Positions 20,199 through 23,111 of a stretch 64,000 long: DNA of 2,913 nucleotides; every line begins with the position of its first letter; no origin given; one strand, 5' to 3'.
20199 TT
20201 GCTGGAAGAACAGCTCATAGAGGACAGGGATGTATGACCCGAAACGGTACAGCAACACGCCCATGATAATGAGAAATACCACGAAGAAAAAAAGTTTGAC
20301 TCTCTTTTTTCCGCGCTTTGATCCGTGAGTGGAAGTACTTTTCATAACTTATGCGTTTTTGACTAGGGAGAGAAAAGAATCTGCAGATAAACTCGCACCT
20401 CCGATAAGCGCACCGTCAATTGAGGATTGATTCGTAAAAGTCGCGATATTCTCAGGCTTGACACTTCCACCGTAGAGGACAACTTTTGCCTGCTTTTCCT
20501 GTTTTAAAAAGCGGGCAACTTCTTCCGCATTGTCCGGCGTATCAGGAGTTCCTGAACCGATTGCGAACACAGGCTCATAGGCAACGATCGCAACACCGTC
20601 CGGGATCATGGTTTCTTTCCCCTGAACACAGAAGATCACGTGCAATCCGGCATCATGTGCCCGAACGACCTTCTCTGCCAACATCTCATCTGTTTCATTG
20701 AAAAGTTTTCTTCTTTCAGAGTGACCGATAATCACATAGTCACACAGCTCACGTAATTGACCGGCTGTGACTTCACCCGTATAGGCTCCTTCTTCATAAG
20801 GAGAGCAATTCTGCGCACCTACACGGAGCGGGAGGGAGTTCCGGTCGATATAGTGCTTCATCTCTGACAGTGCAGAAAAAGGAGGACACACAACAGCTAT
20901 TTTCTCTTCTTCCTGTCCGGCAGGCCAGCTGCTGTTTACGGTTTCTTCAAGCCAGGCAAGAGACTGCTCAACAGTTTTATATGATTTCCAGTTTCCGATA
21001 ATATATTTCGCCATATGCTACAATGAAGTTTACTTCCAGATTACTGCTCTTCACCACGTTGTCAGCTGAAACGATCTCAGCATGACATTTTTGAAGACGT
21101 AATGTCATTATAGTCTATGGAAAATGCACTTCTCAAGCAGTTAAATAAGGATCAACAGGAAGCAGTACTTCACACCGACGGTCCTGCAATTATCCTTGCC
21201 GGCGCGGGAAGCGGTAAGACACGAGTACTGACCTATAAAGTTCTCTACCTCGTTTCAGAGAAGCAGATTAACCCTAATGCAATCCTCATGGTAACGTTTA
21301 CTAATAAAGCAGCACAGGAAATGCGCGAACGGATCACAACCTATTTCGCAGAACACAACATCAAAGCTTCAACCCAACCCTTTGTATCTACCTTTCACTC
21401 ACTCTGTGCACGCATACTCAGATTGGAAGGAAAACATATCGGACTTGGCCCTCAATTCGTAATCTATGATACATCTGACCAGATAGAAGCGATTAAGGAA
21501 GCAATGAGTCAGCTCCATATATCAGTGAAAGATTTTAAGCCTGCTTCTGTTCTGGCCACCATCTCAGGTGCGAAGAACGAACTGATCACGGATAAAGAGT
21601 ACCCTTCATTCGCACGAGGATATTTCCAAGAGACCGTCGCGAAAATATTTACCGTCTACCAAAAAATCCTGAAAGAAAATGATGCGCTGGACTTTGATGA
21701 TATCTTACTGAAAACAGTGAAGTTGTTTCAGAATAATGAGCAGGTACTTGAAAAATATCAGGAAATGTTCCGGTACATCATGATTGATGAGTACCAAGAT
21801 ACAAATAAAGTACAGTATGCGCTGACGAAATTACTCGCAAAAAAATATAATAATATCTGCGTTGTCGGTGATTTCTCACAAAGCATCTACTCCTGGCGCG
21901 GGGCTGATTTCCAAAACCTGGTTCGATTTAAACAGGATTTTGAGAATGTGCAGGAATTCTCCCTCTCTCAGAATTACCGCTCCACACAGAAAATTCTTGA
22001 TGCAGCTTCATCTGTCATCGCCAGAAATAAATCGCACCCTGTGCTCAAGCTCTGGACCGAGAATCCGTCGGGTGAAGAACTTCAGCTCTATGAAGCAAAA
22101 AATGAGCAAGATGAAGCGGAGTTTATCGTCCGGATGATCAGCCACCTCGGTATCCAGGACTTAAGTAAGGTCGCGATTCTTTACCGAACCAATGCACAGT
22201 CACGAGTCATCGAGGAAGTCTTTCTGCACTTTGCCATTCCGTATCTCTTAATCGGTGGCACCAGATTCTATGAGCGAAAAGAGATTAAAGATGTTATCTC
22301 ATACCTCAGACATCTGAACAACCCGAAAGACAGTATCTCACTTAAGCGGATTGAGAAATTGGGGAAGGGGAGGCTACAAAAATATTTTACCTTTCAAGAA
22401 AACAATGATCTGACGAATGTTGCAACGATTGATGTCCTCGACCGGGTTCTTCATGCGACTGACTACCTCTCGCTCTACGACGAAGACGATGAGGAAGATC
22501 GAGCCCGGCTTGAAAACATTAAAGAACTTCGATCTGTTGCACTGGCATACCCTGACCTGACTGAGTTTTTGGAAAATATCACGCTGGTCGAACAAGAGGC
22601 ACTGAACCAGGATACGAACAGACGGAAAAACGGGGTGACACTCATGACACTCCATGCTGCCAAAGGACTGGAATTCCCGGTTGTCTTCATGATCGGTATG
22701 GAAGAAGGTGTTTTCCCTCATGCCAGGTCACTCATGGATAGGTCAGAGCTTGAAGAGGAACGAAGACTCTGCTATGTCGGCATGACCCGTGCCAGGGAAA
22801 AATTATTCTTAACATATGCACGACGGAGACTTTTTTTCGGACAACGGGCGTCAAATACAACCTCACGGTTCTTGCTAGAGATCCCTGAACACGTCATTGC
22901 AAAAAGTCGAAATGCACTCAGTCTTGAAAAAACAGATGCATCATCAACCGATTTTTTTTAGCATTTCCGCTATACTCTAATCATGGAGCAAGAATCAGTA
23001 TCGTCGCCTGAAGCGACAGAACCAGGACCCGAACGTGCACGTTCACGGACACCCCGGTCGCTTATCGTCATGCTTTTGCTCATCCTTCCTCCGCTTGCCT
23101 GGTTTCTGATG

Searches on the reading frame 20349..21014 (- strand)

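Call 11: search_protein_families(library=pfam, proteins=[window:20349-21014:-], max_evalue=0.001)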
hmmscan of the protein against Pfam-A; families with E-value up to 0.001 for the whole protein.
window:20349-21014:- (221 aa): 1 family
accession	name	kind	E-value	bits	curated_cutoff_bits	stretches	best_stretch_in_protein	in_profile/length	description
PF00121.24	TIM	-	2.8e-61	207.6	20.1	1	4-220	2-244/245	Triosephosphate isomerase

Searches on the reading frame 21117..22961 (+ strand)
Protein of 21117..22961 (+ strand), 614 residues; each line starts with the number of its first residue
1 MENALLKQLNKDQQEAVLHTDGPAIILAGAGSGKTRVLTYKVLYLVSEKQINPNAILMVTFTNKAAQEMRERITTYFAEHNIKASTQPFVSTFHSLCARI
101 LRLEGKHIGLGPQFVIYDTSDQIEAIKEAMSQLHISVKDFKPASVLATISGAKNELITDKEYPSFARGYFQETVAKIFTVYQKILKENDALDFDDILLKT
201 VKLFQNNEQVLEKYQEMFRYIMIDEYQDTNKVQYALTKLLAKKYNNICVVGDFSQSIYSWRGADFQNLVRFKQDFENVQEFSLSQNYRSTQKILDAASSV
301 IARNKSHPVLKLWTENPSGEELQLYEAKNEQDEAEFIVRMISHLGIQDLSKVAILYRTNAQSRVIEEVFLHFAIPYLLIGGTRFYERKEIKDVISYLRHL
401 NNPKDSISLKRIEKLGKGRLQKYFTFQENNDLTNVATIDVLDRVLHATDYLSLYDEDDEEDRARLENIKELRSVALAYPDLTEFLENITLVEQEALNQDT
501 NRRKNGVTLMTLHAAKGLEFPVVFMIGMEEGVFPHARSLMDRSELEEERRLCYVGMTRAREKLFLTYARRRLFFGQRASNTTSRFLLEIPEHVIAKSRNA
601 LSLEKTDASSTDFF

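Call 11: search_protein_families(library=pfam, proteins=[window:21117-22961:+], max_evalue=0.001)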
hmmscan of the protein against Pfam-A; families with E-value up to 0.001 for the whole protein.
window:21117-22961:+ (614 aa): 8 families
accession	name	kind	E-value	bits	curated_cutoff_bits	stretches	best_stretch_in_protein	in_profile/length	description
PF00580.27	UvrD-helicase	-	8.1e-89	298.3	23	1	9-275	1-270/271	UvrD/REP helicase N-terminal domain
PF13361.12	UvrD_C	-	8.8e-68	229.7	25.6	2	282-413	2-135/350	UvrD-like helicase C-terminal domain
PF13245.12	AAA_19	-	2.8e-23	83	25.1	1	13-259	1-132/134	AAA domain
PF13538.12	UvrD_C_2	-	7.1e-11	42.2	27.4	1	507-565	2-51/52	UvrD-like helicase C-terminal domain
PF13604.12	AAA_30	-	1.7e-07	31.6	27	0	8-73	1-66/191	AAA domain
PF01443.25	Viral_helicase1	-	3.3e-06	27.5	21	0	497-564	165-225/228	Viral superfamily 1 RNA helicase core domain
PF13173.12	AAA_14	-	7.3e-05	23.2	27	0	186-251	30-97/129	AAA domain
PF13086.12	AAA_11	-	0.00012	22.4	27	1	8-87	1-84/257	AAA domain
